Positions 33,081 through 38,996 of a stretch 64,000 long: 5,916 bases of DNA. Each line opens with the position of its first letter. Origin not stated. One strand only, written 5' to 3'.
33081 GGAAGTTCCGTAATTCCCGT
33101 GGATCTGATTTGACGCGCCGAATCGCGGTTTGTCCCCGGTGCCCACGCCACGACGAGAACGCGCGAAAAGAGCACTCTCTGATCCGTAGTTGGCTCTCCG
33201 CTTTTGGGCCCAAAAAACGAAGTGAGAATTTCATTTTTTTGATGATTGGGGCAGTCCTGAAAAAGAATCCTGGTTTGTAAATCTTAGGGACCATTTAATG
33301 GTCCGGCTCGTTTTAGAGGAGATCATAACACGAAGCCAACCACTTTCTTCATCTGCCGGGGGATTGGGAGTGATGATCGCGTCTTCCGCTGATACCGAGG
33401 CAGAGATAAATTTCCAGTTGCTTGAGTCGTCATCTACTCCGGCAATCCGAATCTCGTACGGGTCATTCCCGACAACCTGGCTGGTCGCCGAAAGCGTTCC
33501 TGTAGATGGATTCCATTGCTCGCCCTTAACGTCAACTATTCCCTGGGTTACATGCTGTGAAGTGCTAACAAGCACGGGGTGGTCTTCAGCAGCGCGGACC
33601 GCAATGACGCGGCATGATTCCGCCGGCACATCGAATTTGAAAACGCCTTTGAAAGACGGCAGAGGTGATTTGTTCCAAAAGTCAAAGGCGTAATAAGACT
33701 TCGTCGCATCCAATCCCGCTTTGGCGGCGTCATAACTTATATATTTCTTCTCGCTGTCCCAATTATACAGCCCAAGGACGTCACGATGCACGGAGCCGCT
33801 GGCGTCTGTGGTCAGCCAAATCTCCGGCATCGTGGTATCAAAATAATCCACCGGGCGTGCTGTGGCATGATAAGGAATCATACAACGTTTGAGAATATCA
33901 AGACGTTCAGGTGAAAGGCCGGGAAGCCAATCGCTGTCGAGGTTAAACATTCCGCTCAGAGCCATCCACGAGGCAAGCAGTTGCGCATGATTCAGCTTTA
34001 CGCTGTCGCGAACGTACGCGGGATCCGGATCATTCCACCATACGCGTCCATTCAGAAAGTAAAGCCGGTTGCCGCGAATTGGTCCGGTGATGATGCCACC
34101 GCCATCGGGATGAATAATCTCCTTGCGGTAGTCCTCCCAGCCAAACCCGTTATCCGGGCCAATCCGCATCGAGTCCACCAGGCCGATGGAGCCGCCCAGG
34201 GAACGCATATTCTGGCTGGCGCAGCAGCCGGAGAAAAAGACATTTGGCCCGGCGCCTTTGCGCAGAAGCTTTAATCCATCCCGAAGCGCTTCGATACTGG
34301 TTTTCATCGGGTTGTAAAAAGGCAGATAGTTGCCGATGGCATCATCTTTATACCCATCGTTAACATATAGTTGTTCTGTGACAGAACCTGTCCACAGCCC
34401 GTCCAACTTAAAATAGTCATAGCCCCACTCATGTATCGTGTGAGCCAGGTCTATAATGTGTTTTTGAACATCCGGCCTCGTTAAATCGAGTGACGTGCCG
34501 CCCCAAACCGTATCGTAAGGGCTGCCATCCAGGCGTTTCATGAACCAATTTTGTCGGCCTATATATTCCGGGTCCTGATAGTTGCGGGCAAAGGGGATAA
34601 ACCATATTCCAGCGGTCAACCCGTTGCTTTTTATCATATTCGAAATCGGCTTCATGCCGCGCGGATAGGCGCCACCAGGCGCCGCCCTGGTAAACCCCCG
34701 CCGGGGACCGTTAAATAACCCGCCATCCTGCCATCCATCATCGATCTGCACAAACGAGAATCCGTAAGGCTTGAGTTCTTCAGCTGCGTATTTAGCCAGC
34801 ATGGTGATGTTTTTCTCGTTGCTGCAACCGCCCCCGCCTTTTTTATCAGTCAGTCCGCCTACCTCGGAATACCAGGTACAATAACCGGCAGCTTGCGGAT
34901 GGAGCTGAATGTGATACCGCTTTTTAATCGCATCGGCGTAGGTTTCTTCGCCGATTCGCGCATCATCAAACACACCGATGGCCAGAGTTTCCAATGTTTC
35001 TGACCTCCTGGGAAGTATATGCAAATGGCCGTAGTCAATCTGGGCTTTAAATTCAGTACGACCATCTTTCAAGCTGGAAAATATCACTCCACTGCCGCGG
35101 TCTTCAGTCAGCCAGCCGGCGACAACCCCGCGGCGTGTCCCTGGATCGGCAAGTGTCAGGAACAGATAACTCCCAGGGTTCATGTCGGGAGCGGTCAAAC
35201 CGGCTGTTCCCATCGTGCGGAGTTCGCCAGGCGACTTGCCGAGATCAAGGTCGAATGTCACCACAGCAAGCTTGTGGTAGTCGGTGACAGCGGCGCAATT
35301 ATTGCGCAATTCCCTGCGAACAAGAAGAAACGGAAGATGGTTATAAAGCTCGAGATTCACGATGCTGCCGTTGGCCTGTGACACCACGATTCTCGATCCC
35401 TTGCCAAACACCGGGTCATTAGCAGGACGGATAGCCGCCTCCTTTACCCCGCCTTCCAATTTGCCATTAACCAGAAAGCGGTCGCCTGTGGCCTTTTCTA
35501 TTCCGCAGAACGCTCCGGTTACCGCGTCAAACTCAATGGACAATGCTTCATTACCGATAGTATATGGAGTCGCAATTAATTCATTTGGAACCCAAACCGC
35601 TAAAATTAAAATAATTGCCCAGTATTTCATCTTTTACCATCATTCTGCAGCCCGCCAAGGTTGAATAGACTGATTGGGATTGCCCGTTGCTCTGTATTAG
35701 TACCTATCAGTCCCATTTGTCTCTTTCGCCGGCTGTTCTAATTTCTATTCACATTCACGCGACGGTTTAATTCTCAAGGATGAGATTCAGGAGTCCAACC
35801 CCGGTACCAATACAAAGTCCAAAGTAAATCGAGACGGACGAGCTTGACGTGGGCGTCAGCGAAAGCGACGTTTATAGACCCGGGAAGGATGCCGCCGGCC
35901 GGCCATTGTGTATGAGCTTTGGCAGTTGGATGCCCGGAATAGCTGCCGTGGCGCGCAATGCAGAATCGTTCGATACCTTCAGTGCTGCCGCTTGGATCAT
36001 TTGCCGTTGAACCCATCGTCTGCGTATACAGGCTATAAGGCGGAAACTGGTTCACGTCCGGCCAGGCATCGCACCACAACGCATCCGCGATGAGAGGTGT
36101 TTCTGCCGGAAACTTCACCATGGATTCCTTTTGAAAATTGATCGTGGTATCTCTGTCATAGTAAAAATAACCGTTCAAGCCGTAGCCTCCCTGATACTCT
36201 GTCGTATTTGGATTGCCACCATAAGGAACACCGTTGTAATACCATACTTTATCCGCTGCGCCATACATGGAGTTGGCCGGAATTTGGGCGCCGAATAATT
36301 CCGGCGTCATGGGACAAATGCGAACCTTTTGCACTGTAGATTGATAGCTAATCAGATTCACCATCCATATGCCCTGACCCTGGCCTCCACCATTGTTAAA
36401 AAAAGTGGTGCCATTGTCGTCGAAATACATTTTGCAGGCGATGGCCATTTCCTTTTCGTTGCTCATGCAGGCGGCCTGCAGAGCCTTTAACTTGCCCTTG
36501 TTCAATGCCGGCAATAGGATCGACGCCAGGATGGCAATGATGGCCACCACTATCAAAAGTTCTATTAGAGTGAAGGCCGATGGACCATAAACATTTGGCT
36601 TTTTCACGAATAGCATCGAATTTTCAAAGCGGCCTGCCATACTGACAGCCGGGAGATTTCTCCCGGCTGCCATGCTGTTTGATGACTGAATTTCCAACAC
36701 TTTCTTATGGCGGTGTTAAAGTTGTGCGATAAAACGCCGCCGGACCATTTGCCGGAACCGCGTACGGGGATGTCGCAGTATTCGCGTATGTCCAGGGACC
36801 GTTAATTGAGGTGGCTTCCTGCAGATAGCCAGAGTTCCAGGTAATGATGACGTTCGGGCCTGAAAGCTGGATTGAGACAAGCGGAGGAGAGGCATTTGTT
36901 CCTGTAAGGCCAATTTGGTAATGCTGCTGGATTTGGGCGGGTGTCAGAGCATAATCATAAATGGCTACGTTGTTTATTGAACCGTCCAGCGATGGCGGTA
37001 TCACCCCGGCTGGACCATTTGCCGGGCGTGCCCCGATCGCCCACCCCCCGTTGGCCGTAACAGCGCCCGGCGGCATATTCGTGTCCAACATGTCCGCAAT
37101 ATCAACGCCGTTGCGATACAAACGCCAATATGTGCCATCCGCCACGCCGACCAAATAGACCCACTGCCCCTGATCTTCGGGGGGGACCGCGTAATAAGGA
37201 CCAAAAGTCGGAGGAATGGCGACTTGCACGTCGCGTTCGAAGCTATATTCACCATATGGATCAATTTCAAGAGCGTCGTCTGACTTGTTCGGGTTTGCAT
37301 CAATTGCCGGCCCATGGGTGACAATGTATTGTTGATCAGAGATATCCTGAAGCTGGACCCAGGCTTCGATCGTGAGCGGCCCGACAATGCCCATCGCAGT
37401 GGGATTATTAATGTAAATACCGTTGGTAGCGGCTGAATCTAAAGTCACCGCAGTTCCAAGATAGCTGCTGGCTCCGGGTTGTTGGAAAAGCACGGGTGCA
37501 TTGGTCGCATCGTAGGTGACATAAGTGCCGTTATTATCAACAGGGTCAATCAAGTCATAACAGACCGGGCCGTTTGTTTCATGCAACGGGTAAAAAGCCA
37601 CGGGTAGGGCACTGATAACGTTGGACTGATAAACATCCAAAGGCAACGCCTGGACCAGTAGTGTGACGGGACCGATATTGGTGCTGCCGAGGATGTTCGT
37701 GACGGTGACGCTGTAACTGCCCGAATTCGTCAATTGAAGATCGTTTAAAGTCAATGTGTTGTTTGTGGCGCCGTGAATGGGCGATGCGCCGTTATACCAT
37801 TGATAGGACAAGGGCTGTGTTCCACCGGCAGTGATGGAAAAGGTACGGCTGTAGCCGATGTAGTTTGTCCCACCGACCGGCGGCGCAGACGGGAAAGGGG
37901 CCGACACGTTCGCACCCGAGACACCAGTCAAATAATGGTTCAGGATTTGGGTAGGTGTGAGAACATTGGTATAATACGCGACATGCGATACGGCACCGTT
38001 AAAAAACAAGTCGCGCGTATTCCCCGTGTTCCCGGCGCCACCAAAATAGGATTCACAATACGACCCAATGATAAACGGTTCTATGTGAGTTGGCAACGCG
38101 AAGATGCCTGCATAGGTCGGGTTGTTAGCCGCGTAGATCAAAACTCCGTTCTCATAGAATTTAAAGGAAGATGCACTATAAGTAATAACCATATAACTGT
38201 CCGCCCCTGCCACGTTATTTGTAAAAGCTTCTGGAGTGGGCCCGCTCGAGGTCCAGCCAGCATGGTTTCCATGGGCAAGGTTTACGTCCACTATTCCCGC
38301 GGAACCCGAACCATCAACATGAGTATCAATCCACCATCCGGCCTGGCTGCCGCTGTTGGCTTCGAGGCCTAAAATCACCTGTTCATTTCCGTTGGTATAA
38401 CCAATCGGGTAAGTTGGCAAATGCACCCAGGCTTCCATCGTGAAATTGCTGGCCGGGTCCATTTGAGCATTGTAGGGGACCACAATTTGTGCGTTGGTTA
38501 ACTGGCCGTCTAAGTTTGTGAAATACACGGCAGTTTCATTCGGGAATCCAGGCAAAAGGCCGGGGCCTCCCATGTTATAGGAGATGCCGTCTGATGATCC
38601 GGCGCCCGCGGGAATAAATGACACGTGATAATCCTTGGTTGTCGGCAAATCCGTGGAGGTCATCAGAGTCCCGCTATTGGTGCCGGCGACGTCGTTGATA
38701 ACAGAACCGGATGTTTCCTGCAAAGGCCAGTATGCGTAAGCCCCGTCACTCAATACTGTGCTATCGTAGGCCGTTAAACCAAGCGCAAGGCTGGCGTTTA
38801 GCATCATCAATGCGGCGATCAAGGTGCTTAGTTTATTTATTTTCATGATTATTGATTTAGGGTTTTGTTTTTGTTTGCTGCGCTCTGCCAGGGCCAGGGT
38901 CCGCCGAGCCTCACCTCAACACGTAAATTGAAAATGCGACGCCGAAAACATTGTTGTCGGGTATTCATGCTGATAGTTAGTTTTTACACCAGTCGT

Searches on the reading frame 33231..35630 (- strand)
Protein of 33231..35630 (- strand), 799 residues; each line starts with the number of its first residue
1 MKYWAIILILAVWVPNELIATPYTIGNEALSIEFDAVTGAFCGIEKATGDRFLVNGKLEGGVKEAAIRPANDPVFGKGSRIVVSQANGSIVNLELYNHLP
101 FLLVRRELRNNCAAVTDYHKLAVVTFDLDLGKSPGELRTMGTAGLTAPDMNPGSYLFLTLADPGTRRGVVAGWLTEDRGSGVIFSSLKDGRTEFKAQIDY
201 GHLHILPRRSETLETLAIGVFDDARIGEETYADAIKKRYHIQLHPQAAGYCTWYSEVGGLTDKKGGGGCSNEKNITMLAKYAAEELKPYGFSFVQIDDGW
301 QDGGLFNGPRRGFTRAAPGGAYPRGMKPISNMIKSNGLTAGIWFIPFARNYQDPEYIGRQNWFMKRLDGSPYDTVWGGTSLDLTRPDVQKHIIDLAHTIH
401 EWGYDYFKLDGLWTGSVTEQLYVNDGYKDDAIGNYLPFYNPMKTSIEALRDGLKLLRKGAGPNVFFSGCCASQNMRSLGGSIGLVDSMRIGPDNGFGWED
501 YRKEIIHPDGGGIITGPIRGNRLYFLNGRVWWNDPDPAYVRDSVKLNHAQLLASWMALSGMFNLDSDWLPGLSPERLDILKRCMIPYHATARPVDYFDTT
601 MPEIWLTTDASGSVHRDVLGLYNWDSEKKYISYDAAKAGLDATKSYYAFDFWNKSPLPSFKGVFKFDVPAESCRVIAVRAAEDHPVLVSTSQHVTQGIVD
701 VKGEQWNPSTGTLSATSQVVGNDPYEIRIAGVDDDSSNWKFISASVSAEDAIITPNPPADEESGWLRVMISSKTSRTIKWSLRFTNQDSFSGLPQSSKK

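Call 9: search_protein_families(library=pfam, proteins=[window:33231-35630:-])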
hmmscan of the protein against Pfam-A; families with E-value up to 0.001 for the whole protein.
window:33231-35630:- (799 aa): 2 families
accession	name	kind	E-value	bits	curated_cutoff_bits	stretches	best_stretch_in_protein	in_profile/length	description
PF02065.24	Melibiase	-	1.3e-05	24.8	27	1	283-410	64-190/347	Melibiase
PF16499.11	Melibiase_2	-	5.9e-05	22.9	23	0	267-343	23-96/284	Alpha galactosidase A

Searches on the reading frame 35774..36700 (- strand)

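Call 9: search_protein_families(library=pfam, proteins=[window:35774-36700:-])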
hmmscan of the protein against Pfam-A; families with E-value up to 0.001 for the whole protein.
window:35774-36700:- (308 aa): 1 family
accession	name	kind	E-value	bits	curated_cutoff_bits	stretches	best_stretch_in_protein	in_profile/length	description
PF07963.17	N_methyl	-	8.9e-06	25.5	21.2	1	42-63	6-27/27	Prokaryotic N-terminal methylation motif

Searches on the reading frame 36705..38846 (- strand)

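Call 9: search_protein_families(library=pfam, proteins=[window:36705-38846:-])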
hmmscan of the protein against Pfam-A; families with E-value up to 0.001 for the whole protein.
window:36705-38846:- (713 aa): 3 families
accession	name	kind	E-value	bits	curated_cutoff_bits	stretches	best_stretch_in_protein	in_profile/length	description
PF13385.13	Laminin_G_3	-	1.1e-22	81.2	27.6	2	474-640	4-151/151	Concanavalin A-like lectin/glucanases superfamily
PF13927.12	Ig_3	-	0.00011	23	30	1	333-384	18-78/78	Immunoglobulin domain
PF07679.22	I-set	-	0.0003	21.2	23.7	1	330-389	14-82/90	Immunoglobulin I-set domain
